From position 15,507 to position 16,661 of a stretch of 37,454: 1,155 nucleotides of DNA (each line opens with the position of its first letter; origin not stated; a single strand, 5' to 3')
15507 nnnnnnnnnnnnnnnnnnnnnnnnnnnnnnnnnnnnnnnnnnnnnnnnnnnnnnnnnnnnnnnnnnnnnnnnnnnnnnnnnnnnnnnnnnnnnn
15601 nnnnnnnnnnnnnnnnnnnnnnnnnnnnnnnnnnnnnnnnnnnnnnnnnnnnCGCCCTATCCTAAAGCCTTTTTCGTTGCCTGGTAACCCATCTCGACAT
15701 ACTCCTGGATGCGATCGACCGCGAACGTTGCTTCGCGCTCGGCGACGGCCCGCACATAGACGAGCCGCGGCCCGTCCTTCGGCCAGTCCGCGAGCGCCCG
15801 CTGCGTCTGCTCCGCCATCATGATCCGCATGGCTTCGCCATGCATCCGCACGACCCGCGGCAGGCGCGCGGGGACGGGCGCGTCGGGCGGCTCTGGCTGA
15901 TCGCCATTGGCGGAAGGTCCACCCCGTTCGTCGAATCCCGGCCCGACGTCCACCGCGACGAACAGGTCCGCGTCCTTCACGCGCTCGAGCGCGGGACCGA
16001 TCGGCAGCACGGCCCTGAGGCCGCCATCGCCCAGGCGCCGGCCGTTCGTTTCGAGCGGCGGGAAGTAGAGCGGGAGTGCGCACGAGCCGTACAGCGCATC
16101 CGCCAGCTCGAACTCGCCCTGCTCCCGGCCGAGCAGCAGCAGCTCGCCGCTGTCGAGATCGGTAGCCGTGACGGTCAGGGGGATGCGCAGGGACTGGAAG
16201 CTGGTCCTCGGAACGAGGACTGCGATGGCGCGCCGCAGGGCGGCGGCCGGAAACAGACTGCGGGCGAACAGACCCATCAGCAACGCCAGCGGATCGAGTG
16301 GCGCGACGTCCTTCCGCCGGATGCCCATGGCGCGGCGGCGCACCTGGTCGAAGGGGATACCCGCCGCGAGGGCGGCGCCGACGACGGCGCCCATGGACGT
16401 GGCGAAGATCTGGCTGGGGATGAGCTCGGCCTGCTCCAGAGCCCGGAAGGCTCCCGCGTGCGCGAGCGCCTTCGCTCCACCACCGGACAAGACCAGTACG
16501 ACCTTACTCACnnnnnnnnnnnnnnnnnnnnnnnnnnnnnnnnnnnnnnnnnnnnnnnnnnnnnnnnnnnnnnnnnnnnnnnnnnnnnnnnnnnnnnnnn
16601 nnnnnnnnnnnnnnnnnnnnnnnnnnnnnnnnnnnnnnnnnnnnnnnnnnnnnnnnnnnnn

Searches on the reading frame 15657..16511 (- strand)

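Call 79: search_protein_families(library=pfam, proteins=[window:15657-16511:-], max_evalue=0.001)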
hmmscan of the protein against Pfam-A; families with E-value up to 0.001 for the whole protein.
window:15657-16511:- (284 aa): 1 family
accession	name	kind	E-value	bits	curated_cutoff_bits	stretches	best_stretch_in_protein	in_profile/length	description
PF01734.28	Patatin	-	4.9e-27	95.8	27.7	1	6-175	1-191/191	Patatin-like phospholipase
